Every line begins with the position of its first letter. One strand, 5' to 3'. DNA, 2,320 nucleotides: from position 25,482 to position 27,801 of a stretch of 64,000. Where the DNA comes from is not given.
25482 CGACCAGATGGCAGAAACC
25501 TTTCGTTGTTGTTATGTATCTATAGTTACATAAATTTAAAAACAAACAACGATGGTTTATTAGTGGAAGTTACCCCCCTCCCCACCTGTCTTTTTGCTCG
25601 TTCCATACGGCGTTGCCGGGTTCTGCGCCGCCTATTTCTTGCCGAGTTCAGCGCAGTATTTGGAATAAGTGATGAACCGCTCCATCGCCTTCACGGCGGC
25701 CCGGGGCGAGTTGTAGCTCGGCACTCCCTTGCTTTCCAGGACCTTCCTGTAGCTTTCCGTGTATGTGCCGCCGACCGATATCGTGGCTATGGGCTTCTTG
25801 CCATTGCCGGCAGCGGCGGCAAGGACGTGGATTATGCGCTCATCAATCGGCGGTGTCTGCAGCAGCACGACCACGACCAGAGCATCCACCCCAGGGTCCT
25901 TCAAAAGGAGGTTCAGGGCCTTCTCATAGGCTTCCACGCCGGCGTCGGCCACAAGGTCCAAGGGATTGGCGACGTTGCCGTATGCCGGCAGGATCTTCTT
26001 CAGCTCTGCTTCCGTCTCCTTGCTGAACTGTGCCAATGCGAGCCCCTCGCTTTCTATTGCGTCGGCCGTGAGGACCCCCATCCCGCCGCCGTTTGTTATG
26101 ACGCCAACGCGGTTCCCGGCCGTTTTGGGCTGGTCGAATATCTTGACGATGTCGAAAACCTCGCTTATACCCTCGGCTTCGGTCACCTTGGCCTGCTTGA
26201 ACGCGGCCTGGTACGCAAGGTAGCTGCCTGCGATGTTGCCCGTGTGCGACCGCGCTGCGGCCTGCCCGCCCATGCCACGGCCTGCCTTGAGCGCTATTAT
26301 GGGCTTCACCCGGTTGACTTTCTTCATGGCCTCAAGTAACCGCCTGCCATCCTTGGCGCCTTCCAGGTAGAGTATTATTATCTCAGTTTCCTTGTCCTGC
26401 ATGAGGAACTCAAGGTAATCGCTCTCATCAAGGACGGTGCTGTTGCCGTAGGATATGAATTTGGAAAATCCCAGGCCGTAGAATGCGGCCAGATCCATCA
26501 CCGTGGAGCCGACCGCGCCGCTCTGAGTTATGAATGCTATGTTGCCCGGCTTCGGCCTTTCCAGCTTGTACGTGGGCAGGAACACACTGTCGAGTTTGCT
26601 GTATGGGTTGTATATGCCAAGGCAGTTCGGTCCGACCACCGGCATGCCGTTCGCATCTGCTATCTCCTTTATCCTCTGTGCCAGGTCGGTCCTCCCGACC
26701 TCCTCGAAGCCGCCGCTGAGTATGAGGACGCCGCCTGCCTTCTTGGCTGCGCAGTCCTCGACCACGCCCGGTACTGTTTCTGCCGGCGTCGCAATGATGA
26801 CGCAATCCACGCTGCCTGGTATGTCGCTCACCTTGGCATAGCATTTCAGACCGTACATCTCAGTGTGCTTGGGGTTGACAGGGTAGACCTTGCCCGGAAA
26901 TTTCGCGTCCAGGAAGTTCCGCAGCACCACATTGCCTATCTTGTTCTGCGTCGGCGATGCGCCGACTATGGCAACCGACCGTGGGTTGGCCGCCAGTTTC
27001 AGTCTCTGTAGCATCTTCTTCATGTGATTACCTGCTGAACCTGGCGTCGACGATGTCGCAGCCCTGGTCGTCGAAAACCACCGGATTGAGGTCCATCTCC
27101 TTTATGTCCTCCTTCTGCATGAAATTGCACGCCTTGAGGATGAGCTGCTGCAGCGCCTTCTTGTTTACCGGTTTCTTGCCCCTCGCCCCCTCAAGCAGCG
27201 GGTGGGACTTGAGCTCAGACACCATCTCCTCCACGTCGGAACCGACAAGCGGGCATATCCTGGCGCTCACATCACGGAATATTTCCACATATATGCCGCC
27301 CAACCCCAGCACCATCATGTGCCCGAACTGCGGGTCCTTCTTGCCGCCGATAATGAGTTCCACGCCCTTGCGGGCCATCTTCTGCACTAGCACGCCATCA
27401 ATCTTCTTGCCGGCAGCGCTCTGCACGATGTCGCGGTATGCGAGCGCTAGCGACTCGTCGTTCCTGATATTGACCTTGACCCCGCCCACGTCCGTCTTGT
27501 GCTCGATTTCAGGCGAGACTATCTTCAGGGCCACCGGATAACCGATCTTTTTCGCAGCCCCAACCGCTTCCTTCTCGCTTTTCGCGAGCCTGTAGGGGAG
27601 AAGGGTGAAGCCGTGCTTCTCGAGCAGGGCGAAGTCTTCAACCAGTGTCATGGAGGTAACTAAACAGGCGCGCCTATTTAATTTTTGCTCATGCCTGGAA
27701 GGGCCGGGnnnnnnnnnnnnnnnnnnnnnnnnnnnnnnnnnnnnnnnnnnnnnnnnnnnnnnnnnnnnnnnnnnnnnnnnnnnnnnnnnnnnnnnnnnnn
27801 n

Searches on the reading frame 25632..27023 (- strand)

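Call 38: search_protein_families(library=pfam, proteins=[window:25632-27023:-], max_evalue=0.001)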
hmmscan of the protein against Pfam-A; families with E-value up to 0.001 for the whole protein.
window:25632-27023:- (463 aa): 6 families
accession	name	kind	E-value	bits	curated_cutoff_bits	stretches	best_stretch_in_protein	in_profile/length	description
PF13607.11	Succ_CoA_lig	-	4.2e-49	166.3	27.4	1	159-296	1-138/138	Succinyl-CoA ligase like flavodoxin domain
PF13380.12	CoA_binding_2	-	7.4e-29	101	22.8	1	15-139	1-115/116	CoA binding domain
PF19045.5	Ligase_CoA_2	-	6.7e-13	49.4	23.7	1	307-438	2-138/162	Ligase-CoA domain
PF02629.25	CoA_binding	-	2.1e-12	48.1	22.3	1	14-103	3-95/97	CoA binding domain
PF01408.29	GFO_IDH_MocA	-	0.00015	22.9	24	0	17-94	3-85/120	Oxidoreductase family, NAD-binding Rossmann fold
PF00549.24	Ligase_CoA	-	0.00015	22.3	24.5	0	310-446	2-124/128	CoA-ligase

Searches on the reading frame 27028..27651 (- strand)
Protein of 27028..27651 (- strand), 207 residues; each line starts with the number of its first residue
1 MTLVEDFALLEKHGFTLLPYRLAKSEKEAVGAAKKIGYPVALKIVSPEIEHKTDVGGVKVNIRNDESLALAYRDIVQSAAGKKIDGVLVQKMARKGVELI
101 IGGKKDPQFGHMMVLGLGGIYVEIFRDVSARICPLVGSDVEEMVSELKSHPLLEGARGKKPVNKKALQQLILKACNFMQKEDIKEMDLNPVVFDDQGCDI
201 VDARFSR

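Call 74: search_protein_families(library=pfam, proteins=[window:27028-27651:-], max_evalue=0.01)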
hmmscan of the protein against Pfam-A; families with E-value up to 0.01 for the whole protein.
window:27028-27651:- (207 aa): 1 family
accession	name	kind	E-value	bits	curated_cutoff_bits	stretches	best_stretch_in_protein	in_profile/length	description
PF13549.11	ATP-grasp_5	-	1.4e-66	224.5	27.6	1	4-205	13-219/221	ATP-grasp domain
